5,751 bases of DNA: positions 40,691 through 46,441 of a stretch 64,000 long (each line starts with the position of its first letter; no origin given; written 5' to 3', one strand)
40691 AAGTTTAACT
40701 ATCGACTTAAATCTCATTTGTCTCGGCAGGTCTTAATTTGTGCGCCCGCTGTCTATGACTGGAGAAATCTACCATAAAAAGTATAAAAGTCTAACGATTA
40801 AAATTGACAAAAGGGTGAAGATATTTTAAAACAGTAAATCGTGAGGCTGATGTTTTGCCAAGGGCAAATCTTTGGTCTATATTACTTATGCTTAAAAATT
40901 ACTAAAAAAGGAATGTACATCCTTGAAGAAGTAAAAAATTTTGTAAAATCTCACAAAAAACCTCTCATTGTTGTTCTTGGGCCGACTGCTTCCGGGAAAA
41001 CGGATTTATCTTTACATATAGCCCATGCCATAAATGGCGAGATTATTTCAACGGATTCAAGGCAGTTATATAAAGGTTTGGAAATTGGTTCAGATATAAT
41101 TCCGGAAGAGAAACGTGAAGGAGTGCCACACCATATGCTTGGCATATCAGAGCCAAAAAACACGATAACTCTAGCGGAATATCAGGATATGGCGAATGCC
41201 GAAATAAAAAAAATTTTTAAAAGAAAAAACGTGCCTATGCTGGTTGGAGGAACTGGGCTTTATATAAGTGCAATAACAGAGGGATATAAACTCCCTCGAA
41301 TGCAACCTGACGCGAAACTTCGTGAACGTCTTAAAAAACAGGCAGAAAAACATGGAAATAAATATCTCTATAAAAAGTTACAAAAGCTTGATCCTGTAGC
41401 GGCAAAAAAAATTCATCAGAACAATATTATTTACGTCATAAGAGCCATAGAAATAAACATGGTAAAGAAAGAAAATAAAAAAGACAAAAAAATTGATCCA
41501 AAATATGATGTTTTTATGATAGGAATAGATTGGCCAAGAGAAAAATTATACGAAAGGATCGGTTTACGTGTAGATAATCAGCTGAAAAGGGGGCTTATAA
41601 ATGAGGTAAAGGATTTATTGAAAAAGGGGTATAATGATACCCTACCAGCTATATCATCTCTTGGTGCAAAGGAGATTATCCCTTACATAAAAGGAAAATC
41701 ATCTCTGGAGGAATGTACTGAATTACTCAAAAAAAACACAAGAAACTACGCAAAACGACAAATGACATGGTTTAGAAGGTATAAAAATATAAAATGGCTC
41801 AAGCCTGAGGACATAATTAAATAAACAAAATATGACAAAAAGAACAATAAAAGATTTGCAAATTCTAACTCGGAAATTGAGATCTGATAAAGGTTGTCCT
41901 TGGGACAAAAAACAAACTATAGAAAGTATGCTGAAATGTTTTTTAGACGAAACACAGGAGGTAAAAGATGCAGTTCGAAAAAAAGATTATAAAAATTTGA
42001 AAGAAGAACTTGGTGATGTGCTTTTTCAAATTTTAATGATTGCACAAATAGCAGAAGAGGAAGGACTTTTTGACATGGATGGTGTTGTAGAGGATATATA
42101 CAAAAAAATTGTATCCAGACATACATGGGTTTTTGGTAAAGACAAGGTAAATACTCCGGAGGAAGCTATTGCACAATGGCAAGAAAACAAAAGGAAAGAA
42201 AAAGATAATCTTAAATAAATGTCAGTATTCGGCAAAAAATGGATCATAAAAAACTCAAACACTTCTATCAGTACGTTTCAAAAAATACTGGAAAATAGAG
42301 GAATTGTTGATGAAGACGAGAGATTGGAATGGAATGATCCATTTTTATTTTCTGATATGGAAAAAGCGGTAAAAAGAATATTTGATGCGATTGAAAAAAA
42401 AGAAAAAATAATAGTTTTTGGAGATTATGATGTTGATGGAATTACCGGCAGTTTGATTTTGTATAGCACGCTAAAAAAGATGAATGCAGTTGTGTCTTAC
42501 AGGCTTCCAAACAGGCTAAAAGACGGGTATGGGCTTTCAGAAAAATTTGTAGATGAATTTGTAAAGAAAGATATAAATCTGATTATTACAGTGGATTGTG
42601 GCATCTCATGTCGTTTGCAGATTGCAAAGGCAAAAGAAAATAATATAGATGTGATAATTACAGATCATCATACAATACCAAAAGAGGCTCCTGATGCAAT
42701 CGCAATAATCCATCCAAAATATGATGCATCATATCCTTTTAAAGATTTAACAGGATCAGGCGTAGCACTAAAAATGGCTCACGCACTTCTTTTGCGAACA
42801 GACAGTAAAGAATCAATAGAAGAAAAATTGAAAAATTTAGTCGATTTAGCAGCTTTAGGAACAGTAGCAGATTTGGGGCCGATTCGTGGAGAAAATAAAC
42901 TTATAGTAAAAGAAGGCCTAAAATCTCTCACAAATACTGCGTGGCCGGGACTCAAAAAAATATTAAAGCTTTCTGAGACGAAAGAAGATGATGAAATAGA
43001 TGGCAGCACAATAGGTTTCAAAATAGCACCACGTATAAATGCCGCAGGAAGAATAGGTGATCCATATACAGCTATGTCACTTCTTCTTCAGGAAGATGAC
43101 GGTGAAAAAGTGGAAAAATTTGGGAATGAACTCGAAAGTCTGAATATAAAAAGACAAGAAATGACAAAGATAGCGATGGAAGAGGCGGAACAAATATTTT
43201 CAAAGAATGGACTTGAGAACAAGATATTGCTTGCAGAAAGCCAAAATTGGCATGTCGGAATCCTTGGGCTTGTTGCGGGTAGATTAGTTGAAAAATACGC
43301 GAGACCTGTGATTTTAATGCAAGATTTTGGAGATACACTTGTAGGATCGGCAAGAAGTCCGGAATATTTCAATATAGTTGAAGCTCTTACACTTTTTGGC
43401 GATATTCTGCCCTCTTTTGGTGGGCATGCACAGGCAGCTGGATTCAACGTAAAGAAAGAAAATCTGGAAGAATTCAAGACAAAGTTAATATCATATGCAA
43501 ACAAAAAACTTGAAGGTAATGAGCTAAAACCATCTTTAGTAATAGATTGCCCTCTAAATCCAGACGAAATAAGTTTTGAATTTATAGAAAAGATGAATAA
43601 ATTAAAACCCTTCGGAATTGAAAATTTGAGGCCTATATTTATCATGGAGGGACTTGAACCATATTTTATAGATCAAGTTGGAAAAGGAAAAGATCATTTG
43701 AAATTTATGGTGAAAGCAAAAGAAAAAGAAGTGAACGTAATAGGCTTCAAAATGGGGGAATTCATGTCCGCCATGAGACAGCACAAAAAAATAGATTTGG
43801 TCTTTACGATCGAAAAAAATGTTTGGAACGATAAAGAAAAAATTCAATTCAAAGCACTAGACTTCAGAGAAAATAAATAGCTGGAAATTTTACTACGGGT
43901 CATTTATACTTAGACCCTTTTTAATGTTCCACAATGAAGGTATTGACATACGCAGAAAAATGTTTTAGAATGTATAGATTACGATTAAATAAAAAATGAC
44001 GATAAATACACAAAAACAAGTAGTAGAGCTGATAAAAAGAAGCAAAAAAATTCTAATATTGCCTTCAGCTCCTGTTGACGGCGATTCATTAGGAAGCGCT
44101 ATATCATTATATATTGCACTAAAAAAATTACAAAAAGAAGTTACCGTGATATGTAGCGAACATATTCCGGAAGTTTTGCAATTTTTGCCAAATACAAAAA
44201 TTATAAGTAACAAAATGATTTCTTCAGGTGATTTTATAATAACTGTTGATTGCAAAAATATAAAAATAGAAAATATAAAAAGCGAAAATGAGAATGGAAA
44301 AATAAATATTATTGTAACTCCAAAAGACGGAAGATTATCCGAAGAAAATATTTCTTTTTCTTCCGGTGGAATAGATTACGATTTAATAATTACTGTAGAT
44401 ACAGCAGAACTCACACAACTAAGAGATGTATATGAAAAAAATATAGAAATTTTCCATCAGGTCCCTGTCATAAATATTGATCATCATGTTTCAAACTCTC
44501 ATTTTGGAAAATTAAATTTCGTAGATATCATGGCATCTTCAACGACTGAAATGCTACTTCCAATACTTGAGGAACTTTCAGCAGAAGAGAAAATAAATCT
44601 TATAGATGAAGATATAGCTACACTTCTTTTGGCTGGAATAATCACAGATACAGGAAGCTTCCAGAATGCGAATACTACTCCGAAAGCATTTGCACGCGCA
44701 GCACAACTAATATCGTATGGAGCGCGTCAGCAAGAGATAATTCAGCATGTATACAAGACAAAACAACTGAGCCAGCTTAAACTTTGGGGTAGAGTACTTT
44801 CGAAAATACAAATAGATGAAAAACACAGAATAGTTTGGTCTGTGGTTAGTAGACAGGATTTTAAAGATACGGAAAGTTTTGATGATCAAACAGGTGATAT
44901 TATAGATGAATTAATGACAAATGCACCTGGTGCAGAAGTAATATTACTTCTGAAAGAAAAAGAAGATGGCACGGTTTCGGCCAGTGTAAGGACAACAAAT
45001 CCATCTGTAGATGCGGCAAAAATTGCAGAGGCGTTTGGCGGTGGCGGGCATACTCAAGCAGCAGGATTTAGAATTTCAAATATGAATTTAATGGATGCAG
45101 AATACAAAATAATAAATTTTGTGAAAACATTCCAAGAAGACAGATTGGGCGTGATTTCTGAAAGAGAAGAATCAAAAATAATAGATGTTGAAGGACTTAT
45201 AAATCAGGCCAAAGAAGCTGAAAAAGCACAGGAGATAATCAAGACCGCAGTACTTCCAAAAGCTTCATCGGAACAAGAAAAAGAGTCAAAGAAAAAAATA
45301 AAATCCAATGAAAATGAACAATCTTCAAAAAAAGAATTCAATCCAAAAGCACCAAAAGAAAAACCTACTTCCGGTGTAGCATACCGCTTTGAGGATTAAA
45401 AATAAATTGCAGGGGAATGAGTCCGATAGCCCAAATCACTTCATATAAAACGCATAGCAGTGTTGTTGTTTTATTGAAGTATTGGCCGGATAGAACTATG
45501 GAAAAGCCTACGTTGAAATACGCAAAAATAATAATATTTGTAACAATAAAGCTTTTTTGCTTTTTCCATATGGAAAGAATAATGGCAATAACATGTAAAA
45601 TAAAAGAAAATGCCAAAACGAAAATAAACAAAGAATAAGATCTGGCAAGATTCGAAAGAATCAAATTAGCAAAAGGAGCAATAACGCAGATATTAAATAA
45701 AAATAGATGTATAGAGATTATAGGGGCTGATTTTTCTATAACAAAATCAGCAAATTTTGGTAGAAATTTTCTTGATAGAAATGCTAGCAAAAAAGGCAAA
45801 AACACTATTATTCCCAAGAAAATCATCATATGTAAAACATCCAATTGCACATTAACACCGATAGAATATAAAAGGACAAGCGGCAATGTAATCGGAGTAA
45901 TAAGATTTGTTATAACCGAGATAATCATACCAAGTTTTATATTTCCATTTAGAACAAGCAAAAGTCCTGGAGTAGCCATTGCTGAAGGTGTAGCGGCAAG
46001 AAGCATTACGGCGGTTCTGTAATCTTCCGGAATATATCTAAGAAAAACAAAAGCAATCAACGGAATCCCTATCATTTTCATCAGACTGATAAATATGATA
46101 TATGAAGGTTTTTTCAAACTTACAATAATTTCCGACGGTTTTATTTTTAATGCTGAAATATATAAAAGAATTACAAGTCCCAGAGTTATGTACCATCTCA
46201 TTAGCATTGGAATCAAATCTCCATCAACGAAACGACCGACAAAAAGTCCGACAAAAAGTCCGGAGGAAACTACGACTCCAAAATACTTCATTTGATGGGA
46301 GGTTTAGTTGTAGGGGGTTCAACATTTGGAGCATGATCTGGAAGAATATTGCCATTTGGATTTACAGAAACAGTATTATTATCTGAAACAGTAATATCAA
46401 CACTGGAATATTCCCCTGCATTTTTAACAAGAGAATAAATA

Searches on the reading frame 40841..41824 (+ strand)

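Call 66: search_protein_families(library=pfam, proteins=[window:40841-41824:+], max_evalue=0.0001)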
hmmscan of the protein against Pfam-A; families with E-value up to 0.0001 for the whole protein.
window:40841-41824:+ (327 aa): 1 family
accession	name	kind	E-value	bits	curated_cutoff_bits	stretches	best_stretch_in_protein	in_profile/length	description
PF01715.23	IPPT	-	5.5e-77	259.2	23.6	1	75-313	1-242/243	IPP transferase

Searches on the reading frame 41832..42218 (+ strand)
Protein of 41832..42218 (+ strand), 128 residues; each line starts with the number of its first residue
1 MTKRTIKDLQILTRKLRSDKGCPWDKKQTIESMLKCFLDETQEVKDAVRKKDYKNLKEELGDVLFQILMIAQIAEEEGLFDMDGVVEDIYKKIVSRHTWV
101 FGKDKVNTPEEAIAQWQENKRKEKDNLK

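Call 67: search_protein_families(library=pfam, proteins=[window:41832-42218:+], max_evalue=0.0001)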
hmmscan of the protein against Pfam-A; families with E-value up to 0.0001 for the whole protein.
window:41832-42218:+ (128 aa): 1 family
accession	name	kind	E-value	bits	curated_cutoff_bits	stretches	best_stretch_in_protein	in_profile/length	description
PF03819.22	MazG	-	3.6e-24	85.3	22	1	28-101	1-74/74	MazG nucleotide pyrophosphohydrolase domain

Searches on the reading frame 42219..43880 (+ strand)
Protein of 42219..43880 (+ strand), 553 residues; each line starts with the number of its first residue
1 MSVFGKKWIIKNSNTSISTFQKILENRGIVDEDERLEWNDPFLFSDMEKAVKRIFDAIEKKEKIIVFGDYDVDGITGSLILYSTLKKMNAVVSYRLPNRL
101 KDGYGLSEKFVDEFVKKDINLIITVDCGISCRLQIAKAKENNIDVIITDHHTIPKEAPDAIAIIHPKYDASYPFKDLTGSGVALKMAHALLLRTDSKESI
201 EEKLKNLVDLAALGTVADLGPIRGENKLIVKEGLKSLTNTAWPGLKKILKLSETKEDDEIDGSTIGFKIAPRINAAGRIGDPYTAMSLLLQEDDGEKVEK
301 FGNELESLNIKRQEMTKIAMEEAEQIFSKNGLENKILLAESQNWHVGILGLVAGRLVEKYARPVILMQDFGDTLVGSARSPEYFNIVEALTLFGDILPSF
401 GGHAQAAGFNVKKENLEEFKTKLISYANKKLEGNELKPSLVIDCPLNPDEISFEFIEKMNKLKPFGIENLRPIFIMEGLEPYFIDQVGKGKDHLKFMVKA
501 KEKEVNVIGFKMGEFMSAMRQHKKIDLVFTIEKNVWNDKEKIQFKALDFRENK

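Call 67: search_protein_families(library=pfam, proteins=[window:42219-43880:+], max_evalue=0.0001)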
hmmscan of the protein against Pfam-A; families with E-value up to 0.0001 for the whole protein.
window:42219-43880:+ (553 aa): 3 families
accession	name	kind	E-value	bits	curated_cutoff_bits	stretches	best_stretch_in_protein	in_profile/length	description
PF17768.7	RecJ_OB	-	4.2e-28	98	27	1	442-546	1-105/107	RecJ OB domain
PF01368.27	DHH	-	5e-25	88.6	28.1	1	63-215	1-125/125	DHH family, N-terminal domain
PF02272.25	DHHA1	-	1.1e-13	52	25.9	1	335-428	3-101/102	DHHA1 domain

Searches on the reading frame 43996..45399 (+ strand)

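Call 67: search_protein_families(library=pfam, proteins=[window:43996-45399:+], max_evalue=0.0001)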
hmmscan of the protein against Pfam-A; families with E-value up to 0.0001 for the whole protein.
window:43996-45399:+ (467 aa): 2 families
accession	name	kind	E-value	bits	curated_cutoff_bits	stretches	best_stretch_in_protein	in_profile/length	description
PF01368.27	DHH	-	2.7e-20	73.3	28.1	2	129-215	41-125/125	DHH family, N-terminal domain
PF02272.25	DHHA1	-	4.4e-11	43.6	25.9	1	298-375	17-95/102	DHHA1 domain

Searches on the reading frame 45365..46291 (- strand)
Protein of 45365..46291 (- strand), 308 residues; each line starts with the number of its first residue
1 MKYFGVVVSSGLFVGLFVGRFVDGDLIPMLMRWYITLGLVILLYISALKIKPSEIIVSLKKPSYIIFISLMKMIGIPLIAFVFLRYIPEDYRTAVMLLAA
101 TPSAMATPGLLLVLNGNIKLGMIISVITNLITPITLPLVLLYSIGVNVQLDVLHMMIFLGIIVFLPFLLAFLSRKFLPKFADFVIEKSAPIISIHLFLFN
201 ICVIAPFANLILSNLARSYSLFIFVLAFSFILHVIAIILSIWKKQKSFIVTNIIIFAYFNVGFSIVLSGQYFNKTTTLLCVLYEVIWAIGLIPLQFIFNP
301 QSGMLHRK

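Call 67: search_protein_families(library=pfam, proteins=[window:45365-46291:-], max_evalue=0.0001)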
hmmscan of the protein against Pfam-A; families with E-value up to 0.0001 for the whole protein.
window:45365-46291:- (308 aa): 2 families
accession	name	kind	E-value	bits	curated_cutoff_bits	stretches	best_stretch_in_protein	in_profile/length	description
PF01758.21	SBF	-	1.2e-08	35.3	24.3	1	36-206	1-182/191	Sodium Bile acid symporter family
PF13593.11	SBF_like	-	1.5e-06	28.2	25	1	34-241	32-242/313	SBF-like CPA transporter family (DUF4137)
